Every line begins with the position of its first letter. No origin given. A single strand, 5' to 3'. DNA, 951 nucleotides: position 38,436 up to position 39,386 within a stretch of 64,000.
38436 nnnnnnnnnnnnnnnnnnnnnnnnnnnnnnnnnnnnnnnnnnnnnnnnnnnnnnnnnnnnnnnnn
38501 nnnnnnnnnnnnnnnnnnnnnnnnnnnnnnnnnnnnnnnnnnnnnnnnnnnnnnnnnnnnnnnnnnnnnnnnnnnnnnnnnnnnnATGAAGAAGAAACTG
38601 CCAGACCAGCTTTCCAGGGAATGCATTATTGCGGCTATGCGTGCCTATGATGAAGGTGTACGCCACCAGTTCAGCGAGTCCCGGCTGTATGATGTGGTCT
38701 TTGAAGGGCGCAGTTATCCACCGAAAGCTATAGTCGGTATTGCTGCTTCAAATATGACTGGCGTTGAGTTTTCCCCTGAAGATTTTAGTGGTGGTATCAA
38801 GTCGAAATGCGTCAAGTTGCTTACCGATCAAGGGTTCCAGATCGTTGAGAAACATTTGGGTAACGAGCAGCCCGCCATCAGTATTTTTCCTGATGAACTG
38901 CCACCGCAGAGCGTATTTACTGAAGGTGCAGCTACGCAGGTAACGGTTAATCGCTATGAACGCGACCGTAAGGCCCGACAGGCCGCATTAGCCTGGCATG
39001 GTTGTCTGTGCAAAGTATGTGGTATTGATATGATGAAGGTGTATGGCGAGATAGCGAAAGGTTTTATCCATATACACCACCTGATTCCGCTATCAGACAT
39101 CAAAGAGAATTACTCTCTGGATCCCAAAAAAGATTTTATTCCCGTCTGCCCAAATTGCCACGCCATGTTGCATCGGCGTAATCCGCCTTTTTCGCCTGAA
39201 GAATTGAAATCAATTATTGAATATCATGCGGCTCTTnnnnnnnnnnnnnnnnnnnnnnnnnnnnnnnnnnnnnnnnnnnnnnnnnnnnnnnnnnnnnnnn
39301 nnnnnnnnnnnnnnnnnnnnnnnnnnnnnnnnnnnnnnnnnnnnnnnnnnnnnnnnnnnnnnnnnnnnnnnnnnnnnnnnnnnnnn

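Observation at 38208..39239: HNH nuclease with an uncharacterised N-terminal domain downstream of HipB-like regulator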

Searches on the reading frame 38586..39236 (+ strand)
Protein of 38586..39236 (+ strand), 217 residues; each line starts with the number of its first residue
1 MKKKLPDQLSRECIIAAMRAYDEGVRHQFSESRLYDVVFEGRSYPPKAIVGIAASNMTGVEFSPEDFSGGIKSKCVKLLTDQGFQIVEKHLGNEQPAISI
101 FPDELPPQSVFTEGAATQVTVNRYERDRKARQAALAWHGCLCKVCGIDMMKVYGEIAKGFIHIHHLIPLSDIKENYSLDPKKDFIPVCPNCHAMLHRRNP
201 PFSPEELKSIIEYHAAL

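Call 4: search_solved_structures(query=window:38586-39236:+, max_evalue=1, show_alignments=3)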
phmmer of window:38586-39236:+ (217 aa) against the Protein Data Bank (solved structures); distinct sequences matched with E-value up to 1: 4.
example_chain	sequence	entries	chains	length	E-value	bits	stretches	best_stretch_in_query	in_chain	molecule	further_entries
5zmm_A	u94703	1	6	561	0.00022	24.1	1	26-88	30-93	Uncharacterized protein McrA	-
6ghc_A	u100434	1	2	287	0.00075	22.3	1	124-198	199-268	5-methylcytosine-specific restriction enzyme A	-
6ghs_A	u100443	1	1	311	0.019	17.7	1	109-195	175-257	TagI restriction endonuclease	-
9nvu_P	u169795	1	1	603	0.48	13.1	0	33-198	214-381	OrufIscB-REC-swap 49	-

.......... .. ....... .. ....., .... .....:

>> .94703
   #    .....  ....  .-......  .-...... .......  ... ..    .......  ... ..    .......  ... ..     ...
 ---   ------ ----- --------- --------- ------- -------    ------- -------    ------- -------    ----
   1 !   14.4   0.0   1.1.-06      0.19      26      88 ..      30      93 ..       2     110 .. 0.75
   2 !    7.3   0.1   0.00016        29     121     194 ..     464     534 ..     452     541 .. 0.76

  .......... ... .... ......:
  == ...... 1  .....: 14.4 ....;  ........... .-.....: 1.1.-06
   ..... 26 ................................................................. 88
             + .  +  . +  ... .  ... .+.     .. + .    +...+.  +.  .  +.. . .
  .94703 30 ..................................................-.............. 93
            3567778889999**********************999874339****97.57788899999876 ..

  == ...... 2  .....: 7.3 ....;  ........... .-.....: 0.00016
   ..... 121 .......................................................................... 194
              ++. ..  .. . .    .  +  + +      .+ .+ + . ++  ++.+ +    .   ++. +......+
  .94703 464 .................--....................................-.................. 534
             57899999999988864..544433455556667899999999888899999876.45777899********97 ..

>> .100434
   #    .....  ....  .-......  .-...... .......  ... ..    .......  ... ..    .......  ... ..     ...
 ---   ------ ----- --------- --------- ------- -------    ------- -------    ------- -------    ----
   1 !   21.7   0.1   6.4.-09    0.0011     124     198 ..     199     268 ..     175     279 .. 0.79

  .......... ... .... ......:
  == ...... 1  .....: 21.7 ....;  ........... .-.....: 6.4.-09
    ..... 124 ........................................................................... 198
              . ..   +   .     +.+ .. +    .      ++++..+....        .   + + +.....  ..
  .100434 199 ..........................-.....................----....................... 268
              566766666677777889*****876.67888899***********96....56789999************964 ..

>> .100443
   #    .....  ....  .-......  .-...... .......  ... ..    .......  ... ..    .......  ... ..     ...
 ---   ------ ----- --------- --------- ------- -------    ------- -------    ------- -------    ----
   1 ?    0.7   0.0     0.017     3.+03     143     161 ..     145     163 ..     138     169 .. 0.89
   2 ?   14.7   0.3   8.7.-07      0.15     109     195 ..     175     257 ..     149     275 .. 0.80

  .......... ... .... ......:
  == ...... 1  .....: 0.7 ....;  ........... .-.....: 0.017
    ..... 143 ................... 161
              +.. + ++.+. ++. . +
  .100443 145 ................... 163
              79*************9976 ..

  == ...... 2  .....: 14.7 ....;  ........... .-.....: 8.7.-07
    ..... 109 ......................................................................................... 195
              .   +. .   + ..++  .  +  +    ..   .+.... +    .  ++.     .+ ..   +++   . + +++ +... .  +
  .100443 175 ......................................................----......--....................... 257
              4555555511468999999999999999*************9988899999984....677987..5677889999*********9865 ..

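Call 5: search_protein_families(proteins=[window:38586-39236:+], library=ncbifam, max_evalue=0.1)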
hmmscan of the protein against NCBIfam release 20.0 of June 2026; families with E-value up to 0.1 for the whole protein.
window:38586-39236:+ (217 aa): 0 families

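Call 6: search_protein_families(proteins=[window:38586-39236:+], library=padloc, max_evalue=0.1)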
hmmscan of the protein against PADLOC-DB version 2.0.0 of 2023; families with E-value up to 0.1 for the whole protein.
window:38586-39236:+ (217 aa): 3 families
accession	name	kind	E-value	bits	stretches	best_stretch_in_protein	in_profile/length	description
PDLC03662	mREase_IV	-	6.4e-06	23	1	28-88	31-92/560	Type IV methyl-directed restriction enzyme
PDLC03656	mREase_IV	-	2.1e-05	22.4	1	120-197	181-257/277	Type IV methyl-directed restriction enzyme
PDLC00740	Effector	-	0.043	10.6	0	116-203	6-105/391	Endonuclease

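Call 7: profile_search(protein=window:38586-39236:+)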
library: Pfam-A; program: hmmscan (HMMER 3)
A. the first sequence (217 residues): domains with independent E <= 10: 1; with E <= 0.001: 1
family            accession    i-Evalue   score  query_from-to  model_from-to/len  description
HNH               PF01844.29    1.2e-05    25.8     142-198         1-47/47  HNH endonuclease

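Call 8: find_homologous_proteins(query=window:38586-39236:+)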
Query window:38586-39236:+ (217 aa): 3058 proteins with E <= 0.001 among 3182 candidates; the best 120 are listed.
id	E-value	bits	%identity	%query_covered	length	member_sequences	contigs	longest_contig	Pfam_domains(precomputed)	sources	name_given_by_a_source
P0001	8.4e-141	485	97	100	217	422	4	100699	PF26345.1,PF01844.30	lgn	-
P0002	3.6e-126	437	86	100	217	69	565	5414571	PF26345.1,PF01844.30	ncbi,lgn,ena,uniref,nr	ncbi:HNH endonuclease [Escherichia coli]|uniref:Endonuclease n=2 Tax=Escherichia coli TaxID=562 RepI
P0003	4.4e-126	437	88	98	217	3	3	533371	PF26345.1,PF01844.30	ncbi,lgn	ncbi:TPA: HNH endonuclease [Citrobacter braakii]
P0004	1.7e-125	435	86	100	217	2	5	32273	PF26345.1,PF01844.30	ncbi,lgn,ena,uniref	ncbi:HNH endonuclease [Enterobacter hormaechei]|uniref:HNH endonuclease n=1 Tax=Enterobacter hormaec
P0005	2.7e-121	421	82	100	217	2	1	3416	PF26345.1,PF01844.30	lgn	-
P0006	1.9e-120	418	84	99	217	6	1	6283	PF26345.1,PF01844.30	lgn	-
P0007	1.4e-119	415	82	100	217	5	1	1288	PF26345.1,PF01844.30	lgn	-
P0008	2.5e-119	415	82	100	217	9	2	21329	PF26345.1,PF01844.30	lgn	-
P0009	1.2e-116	406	82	100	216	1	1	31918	PF26345.1,PF01844.30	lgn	-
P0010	4.6e-116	404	82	100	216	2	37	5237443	PF26345.1,PF01844.30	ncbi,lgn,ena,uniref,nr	ncbi:HNH endonuclease [Citrobacter freundii]|uniref:HNH endonuclease n=1 Tax=Citrobacter freundii Ta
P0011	1.5e-110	386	77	100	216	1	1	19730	PF26345.1,PF01844.30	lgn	-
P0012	4.9e-96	338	71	97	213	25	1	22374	PF26345.1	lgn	-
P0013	7.6e-94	331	88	77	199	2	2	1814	PF26345.1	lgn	-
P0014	2.1e-93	330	69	96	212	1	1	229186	PF26345.1,PF01844.30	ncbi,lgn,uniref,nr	ncbi:HNH endonuclease [Pseudescherichia sp.]|uniref:HNH endonuclease n=1 Tax=Pseudescherichia sp. Ta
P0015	3.6e-93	329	67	99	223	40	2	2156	PF26345.1,PF01844.30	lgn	-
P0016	4.0e-93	329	68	95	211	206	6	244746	PF26345.1,PF01844.30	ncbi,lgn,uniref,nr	ncbi:HNH endonuclease [Klebsiella aerogenes]|uniref:HNH endonuclease n=1 Tax=Klebsiella aerogenes Ta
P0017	5.1e-93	329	68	96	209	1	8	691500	PF26345.1,PF01844.30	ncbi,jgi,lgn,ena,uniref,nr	ncbi:HNH endonuclease [Pseudescherichia sp.]|uniref:HNH endonuclease n=1 Tax=Pseudescherichia sp. Ta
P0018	1.0e-92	328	69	95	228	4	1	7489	PF26345.1,PF01844.30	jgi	jgi:5-methylcytosine-specific restriction enzyme A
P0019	1.2e-92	327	71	95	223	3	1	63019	PF26345.1,PF01844.30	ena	-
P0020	1.3e-92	327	70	92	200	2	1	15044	PF26345.1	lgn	-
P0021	3.6e-92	326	67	97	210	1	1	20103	PF26345.1,PF01844.30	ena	-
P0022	4.9e-92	325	67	96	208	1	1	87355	PF26345.1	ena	-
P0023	1.1e-91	324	68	96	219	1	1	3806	PF26345.1,PF01844.30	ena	-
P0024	1.7e-91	324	68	96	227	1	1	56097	PF26345.1,PF01844.30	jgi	-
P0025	3.2e-91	323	69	95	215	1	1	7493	PF26345.1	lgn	-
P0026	3.7e-91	322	68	96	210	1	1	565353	PF26345.1,PF01844.30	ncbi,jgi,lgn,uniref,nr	ncbi:HNH endonuclease [Pseudescherichia sp.]|uniref:HNH endonuclease n=1 Tax=Pseudescherichia sp. Ta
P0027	4.2e-91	322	68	95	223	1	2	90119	PF26345.1,PF01844.30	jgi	-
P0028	4.2e-91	322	68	95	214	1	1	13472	PF26345.1,PF01844.30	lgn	-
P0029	4.4e-91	322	70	94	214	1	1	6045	PF26345.1,PF01844.30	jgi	-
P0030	7.9e-91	321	69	95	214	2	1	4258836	PF26345.1,PF01844.30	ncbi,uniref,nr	ncbi:HNH endonuclease [Enterobacter sp. C2]|uniref:HNH endonuclease n=1 Tax=Enterobacter sp. C2 TaxI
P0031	1.4e-90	321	68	95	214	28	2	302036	PF26345.1,PF01844.30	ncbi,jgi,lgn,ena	-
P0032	1.6e-90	320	68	95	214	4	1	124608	PF26345.1,PF01844.30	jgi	-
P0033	1.8e-90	320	68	95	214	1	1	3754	PF26345.1,PF01844.30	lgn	-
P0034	2.1e-90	320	64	96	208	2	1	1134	PF26345.1,PF01844.30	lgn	-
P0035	2.1e-90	320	65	98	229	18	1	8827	PF26345.1,PF01844.30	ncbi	-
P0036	2.1e-90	320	68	94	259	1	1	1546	PF26345.1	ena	-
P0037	8.9e-90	318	67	98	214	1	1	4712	PF26345.1,PF01844.30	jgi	-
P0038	2.2e-89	317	68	95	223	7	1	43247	PF26345.1,PF01844.30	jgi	-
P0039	4.8e-89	316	66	95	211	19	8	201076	PF26345.1,PF01844.30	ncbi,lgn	ncbi:TPA: HNH endonuclease [Citrobacter farmeri]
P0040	5.7e-89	315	67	95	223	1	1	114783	PF26345.1,PF01844.30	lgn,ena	-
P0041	7.7e-89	315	67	95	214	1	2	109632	PF26345.1,PF01844.30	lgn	-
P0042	8.8e-89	315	66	95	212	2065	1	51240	PF26345.1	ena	-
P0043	1.9e-88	314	65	96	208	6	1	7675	PF26345.1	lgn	-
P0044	3.7e-88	313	65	96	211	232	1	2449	PF26345.1,PF01844.30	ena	-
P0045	5.9e-88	312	67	95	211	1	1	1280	PF26345.1,PF01844.30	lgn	-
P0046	1.1e-87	311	67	94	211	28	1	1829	PF26345.1,PF01844.30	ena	-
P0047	3.4e-87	310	62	97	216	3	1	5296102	PF26345.1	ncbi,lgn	ncbi:HNH endonuclease [Klebsiella sp. R445]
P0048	7.2e-87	308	67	95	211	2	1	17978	PF26345.1,PF01844.30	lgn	-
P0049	9.4e-87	308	66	96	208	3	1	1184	PF26345.1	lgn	-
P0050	4.5e-86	306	62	97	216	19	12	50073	PF26345.1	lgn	-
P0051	3.2e-85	303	79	80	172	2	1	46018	PF26345.1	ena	-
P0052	2.8e-83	297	64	97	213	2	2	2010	PF26345.1,PF01844.30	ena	-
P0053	4.3e-83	296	63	96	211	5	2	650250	PF26345.1,PF01844.30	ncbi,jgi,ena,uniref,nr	ncbi:HNH endonuclease [Pantoea stewartii]|uniref:HNH endonuclease n=1 Tax=Pantoea stewartii TaxID=66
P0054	6.3e-83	296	64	97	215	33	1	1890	PF26345.1,PF01844.30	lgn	-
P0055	4.9e-81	289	59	97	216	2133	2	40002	PF26345.1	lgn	-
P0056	1.1e-80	288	62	96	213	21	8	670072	PF26345.1,PF01844.30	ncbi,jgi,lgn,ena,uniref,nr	ncbi:5-methylcytosine-specific restriction enzyme A [Pantoea ananatis]|uniref:HNH endonuclease n=1 T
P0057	8.5e-80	285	60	99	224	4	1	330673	PF26345.1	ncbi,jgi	-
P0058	1.5e-78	281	90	60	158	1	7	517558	PF01844.30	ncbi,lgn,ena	-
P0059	4.9e-78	280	60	97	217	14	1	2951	PF26345.1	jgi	jgi:5-methylcytosine-specific restriction protein A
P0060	1.1e-75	272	73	76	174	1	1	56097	PF26345.1,PF01844.30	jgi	-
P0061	5.9e-73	263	91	56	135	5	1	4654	PF01844.30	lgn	-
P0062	8.9e-73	262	65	82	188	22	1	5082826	PF26345.1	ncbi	-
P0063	8.0e-72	259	70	79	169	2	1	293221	PF26345.1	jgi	-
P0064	2.2e-71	258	53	97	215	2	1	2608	PF26345.1,PF01844.30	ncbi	-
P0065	3.1e-69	251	54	96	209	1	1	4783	PF26345.1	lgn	-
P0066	3.8e-69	251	51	97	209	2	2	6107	PF26345.1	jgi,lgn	-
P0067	4.4e-69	250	51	97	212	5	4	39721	PF26345.1,PF01844.30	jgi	jgi:5-methylcytosine-specific restriction protein A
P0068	1.8e-68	248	50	97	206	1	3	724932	PF26345.1,PF01844.30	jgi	jgi:5-methylcytosine-specific restriction enzyme A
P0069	4.4e-68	247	51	98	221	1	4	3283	PF26345.1,PF01844.30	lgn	-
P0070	1.3e-67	246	50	97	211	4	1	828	PF26345.1,PF01844.30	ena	-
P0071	1.4e-67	245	52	100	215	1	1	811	PF26345.1,PF01844.30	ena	-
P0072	1.6e-67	245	60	90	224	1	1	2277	PF26345.1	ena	-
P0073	3.3e-67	244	53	97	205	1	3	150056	PF26345.1,PF01844.30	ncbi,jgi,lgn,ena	jgi:5-methylcytosine-specific restriction protein A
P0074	4.3e-67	244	51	96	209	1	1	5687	PF26345.1,PF01844.30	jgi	jgi:5-methylcytosine-specific restriction protein A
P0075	4.7e-67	244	52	96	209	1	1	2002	PF26345.1,PF01844.30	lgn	-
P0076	3.1e-66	241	51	97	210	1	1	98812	PF26345.1,PF01844.30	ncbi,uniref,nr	ncbi:HNH endonuclease [Shewanella algae]|uniref:HNH endonuclease n=1 Tax=Shewanella algae TaxID=3831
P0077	5.5e-66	240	53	95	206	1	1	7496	PF26345.1,PF01844.30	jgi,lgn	-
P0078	5.7e-66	240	50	98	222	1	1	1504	PF26345.1,PF01844.30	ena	-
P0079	2.0e-65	238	50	97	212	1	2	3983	PF26345.1,PF01844.30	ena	-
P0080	3.3e-65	238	52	97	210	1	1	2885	PF26345.1,PF01844.30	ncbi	ncbi:MAG: HNH endonuclease [Shewanella sp.]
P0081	3.9e-65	237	48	97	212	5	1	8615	PF26345.1,PF01844.30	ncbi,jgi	jgi:5-methylcytosine-specific restriction protein A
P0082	6.6e-65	237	49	97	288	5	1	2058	PF26345.1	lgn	-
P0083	1.1e-64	236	51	97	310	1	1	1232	PF26345.1,PF01844.30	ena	-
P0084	1.3e-64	236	52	97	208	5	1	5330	PF26345.1,PF01844.30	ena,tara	tara:strand:- start:2248 stop:2874 length:627 start_codon:yes stop_codon:yes gene_type:complete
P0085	1.5e-64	235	50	98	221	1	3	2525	PF26345.1,PF01844.30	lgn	-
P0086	1.7e-64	235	49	100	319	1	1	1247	PF26345.1,PF01844.30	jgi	jgi:5-methylcytosine-specific restriction enzyme A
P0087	2.5e-64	235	51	97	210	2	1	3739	PF26345.1,PF01844.30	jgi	jgi:5-methylcytosine-specific restriction protein A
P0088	2.7e-64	235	59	82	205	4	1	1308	PF26345.1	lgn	-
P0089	4.0e-64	234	51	93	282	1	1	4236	PF26345.1,PF01844.30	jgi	jgi:5-methylcytosine-specific restriction protein A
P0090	6.0e-64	234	52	96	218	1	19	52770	PF26345.1,PF01844.30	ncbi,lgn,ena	-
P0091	7.0e-64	233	50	97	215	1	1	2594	PF26345.1,PF01844.30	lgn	-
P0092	8.0e-64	233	52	97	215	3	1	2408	PF26345.1,PF01844.30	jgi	jgi:5-methylcytosine-specific restriction enzyme A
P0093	8.4e-64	233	51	97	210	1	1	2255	PF26345.1,PF01844.30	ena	-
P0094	9.5e-64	233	57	95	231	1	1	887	PF26345.1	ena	-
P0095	1.3e-63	232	50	97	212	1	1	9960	PF26345.1,PF01844.30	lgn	-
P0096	1.7e-63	232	49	98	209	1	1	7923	PF26345.1,PF01844.30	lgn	-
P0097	2.5e-63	232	51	97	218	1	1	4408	PF26345.1,PF01844.30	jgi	-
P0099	5.1e-63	230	50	95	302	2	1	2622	PF26345.1,PF01844.30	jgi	jgi:5-methylcytosine-specific restriction protein A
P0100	8.8e-63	230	53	52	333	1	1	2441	PF26345.1,PF01844.30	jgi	-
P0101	1.0e-62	230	49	99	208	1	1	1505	PF26345.1,PF01844.30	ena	-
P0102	1.6e-62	229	50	97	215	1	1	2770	PF26345.1,PF01844.30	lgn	-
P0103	2.0e-62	229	50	97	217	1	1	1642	PF26345.1,PF01844.30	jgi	jgi:5-methylcytosine-specific restriction protein A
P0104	2.2e-62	228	50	97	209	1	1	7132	PF26345.1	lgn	-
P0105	2.7e-62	228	51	95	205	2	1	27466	PF26345.1,PF01844.30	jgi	jgi:5-methylcytosine-specific restriction protein A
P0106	3.1e-62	228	51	98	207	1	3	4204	PF26345.1,PF01844.30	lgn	-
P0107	3.5e-62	228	50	98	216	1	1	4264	PF26345.1,PF01844.30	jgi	jgi:5-methylcytosine-specific restriction protein A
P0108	3.6e-62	228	49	98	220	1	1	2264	PF26345.1,PF01844.30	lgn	-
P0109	4.1e-62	228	48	95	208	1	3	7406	PF26345.1,PF01844.30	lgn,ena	-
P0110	4.4e-62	227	50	97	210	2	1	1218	PF26345.1,PF01844.30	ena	-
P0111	4.6e-62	227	47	98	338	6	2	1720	PF26345.1,PF01844.30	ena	-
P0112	6.0e-62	227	49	97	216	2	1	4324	PF26345.1,PF01844.30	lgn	-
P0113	8.6e-62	226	50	98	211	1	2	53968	PF26345.1,PF01844.30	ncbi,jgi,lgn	jgi:5-methylcytosine-specific restriction protein A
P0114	9.4e-62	226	51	97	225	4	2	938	PF26345.1,PF01844.30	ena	-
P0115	1.3e-61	226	48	98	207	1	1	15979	PF26345.1,PF01844.30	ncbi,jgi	jgi:5-methylcytosine-specific restriction protein A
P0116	1.3e-61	226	58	85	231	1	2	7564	PF17851.9,PF26345.1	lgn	-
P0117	1.5e-61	226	48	100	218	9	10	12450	PF26345.1,PF01844.30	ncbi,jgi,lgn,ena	jgi:5-methylcytosine-specific restriction protein A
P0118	1.6e-61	226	47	98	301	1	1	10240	PF26345.1,PF01844.30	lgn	-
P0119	2.1e-61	225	53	53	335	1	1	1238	PF26345.1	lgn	-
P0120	2.4e-61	225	46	96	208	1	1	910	PF26345.1,PF01844.30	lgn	-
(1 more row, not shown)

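Call 21: find_encoding_contigs(protein=P0016, flank=6000, max_places=3)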
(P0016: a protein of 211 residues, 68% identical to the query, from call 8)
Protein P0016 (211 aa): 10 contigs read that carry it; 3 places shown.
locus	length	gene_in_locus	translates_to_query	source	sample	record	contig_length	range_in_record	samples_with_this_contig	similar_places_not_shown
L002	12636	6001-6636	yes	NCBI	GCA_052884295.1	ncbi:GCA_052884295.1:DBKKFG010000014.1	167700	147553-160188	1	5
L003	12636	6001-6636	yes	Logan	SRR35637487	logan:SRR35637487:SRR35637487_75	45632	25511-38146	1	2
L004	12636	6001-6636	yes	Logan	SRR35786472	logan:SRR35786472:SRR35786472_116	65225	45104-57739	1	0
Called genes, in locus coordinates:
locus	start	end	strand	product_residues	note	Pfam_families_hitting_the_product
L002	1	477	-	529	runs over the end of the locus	PF12161:HsdM_N (weak), PF02384:N6_Mtase, PF07669:Eco57I (weak)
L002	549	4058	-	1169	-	PF04313:HSDR_N (faint), PF00270:DEAD, PF04851:ResIII, PF18766:SWI2_SNF2, PF00271:Helicase_C, PF08463:EcoEI_R_C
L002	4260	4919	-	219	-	PF14338:Mrr_N, PF01844:HNH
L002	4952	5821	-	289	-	PF26340:DNA-SBD_ScoMcrA, PF13391:HNH_2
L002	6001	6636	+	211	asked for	PF26345:ScoMcrA_N, PF01844:HNH (weak)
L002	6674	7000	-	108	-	-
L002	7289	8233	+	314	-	-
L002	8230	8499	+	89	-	-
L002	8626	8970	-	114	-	PF06961:DUF1294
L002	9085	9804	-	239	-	PF01223:Endonuclease_NS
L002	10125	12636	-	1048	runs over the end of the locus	PF00873:ACR_tran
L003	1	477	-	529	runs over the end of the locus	PF12161:HsdM_N (weak), PF02384:N6_Mtase, PF07669:Eco57I (weak)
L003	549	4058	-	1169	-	PF04313:HSDR_N (faint), PF00270:DEAD, PF04851:ResIII, PF18766:SWI2_SNF2, PF00271:Helicase_C, PF08463:EcoEI_R_C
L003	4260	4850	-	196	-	PF14338:Mrr_N, PF01844:HNH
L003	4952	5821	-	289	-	PF26340:DNA-SBD_ScoMcrA, PF13391:HNH_2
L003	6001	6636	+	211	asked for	PF26345:ScoMcrA_N, PF01844:HNH (weak)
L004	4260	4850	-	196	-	PF14338:Mrr_N, PF01844:HNH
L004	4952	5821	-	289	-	PF26340:DNA-SBD_ScoMcrA, PF13391:HNH_2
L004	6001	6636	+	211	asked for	PF26345:ScoMcrA_N, PF01844:HNH (weak)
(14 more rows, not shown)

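Call 22: find_encoding_contigs(protein=P0053, flank=6000, max_places=3)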
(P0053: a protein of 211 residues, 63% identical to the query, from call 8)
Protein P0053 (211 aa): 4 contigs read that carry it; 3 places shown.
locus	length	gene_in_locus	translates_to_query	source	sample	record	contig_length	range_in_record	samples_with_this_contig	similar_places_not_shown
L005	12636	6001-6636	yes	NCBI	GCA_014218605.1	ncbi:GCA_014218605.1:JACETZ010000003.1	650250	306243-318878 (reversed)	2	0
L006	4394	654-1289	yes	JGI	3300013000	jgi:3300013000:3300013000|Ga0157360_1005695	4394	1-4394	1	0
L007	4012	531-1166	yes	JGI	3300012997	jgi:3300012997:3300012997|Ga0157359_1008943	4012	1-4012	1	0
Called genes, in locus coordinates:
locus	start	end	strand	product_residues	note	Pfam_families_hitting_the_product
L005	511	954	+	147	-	PF26636:DUF8209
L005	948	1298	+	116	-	PF07377:DUF1493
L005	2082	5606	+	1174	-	PF01443:Viral_helicase1 (faint), PF13086:AAA_11, PF13245:AAA_19 (faint), PF13604:AAA_30 (faint), PF13087:AAA_12, PF13091:PLDc_2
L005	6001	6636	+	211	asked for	PF26345:ScoMcrA_N, PF01844:HNH (weak)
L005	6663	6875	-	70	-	-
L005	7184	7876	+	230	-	-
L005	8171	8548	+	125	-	PF24295:DUF7480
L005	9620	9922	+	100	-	PF18593:CdiI_2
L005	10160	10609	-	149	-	PF01636:APH (weak)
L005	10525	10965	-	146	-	-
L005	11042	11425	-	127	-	PF08845:SymE_toxin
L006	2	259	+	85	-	?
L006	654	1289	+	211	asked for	PF26345:ScoMcrA_N, PF01844:HNH (weak)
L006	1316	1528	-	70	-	-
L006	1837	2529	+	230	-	-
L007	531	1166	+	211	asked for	PF26345:ScoMcrA_N, PF01844:HNH (weak)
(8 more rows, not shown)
